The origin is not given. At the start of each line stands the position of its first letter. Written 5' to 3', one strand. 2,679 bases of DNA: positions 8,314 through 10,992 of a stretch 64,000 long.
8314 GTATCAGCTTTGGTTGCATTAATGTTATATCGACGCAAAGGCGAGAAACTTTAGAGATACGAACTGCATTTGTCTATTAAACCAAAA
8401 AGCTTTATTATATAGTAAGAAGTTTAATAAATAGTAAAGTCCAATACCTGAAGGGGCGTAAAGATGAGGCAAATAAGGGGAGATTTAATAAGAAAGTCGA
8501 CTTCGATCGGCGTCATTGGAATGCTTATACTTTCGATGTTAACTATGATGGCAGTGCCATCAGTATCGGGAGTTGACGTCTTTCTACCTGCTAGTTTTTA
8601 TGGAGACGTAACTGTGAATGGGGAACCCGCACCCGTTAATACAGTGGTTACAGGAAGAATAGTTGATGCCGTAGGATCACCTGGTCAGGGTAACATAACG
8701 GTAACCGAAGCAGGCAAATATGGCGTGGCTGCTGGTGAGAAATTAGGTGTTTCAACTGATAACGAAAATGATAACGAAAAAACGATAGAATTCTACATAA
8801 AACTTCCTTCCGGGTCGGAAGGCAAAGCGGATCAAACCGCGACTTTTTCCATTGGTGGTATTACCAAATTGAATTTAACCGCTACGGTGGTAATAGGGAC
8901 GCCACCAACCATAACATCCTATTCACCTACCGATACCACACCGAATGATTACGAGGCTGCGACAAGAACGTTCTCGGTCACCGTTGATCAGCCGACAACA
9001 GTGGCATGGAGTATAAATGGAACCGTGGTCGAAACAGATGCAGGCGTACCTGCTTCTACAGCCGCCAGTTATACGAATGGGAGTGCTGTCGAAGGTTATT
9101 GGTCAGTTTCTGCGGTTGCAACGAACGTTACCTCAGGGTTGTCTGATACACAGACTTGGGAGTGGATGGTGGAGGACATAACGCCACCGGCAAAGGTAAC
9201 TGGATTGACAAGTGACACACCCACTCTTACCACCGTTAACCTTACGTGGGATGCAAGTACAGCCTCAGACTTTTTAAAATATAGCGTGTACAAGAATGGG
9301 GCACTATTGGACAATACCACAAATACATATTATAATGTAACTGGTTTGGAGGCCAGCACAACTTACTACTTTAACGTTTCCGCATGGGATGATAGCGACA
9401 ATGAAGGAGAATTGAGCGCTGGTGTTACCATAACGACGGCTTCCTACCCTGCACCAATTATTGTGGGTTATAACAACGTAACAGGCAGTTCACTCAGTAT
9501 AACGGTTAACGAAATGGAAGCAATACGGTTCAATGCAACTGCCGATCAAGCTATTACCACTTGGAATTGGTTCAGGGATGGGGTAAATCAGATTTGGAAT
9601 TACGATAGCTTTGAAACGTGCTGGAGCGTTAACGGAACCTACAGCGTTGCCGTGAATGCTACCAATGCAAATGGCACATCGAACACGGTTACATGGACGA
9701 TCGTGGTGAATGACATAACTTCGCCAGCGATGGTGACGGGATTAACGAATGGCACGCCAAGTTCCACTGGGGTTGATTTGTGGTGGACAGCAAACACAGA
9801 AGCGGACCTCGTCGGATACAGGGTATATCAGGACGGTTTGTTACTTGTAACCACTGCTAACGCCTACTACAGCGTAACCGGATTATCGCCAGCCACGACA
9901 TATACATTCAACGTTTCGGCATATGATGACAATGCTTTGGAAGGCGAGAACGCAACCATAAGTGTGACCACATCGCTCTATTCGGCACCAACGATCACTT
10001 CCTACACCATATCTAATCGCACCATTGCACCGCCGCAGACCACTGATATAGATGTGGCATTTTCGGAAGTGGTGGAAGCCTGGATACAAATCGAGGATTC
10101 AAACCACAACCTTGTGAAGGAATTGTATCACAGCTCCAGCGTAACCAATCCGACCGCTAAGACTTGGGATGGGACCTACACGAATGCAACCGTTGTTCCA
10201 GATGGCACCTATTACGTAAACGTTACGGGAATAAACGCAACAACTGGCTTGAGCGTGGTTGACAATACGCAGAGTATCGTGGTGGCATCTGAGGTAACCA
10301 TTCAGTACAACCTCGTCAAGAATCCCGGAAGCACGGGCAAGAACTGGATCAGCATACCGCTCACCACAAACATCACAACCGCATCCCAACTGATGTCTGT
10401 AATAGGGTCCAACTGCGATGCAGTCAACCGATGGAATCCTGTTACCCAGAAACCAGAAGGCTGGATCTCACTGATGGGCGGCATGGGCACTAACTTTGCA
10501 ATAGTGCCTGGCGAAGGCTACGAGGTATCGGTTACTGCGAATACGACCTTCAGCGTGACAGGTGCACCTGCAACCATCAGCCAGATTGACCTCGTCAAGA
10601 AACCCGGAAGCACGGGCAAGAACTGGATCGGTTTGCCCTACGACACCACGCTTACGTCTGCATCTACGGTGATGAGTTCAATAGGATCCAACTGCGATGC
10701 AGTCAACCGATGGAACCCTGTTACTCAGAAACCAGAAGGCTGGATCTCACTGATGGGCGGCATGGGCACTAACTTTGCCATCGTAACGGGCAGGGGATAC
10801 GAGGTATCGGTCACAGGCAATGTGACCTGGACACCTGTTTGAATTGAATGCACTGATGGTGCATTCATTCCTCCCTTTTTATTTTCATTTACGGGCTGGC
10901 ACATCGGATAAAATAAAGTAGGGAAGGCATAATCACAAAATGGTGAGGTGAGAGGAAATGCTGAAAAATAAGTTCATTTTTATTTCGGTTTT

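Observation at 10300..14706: Unrecognised conserved ~85-aa C-terminal module (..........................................) in 7 near-identical copies across four surface-protein genes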

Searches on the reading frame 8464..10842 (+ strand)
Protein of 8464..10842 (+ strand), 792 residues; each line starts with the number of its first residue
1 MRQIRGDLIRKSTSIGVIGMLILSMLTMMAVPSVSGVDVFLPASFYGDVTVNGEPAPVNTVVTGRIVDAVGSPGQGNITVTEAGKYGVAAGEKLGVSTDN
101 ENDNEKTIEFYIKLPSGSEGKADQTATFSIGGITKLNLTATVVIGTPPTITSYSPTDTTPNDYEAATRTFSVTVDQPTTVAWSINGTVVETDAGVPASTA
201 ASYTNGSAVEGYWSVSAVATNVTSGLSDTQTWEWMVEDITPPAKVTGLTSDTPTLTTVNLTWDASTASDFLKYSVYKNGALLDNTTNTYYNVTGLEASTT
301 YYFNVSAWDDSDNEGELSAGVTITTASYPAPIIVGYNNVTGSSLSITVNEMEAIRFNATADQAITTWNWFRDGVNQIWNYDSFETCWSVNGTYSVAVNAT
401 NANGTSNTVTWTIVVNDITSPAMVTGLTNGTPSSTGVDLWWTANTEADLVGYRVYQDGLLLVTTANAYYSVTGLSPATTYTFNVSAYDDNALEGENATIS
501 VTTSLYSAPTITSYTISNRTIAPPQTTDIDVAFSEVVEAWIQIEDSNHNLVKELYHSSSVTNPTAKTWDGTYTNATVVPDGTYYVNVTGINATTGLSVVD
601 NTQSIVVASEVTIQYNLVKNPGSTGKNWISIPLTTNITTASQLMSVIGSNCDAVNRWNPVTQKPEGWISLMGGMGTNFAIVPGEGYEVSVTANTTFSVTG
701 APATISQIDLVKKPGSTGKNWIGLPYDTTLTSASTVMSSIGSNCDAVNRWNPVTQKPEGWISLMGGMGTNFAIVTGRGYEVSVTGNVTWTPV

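Call 3: search_protein_families(library=pfam, proteins=[window:8464-10842:+], max_evalue=0.1)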
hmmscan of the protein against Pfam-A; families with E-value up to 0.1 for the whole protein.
window:8464-10842:+ (792 aa): 7 families
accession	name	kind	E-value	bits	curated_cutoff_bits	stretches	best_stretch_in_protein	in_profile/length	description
PF00041.27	fn3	-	3.9e-12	46.7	25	2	244-310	2-71/84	Fibronectin type III domain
PF13860.13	FlgD_ig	-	1.8e-05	25.1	27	1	535-591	20-77/79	FlgD Ig-like domain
PF10179.15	NDNF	-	0.0014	19.2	27.3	0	286-324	87-125/127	Neuron-derived neurotrophic factor, first Fn(III) domain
PF16655.11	PhoD_N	-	0.019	15.9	30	0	256-315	26-86/90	PhoD-like phosphatase, N-terminal domain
PF25059.1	FN3_DSCAM-DSCAML_C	-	0.06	14.1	39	0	466-506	44-82/89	DSCAM/DSCAML C-terminal Fn3-like domain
PF16656.11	Pur_ac_phosph_N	-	0.066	14.2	30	0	218-310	4-83/93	Purple acid Phosphatase, N-terminal domain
PF25788.1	Ig_Rha78A_N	-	0.068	13.9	27.4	1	284-326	60-102/105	Rha78A-like, N-terminal immunoglobulin domain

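Call 4: search_protein_families(library=ncbifam, proteins=[window:8464-10842:+], max_evalue=0.1)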
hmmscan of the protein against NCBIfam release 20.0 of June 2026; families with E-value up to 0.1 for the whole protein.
window:8464-10842:+ (792 aa): 4 families
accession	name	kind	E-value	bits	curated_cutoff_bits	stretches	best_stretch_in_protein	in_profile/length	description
NF041611.1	exoglucan_CbhB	equivalog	2e-14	52.6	1950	2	137-405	711-962/997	exoglucanase CbhB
NF005176.1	PRK06655.1-1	equivalog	2.4e-05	24.4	230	1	535-599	95-159/197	flagellar hook assembly protein FlgD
NF038004.1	darobactin_RiPP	equivalog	0.0027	17.8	45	1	342-369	14-40/45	darobactin family peptide antibiotic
NF051883.1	DnaARegInactHdaA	equivalog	0.011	15.4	300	0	630-676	6-52/229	DnaA regulatory inactivator HdaA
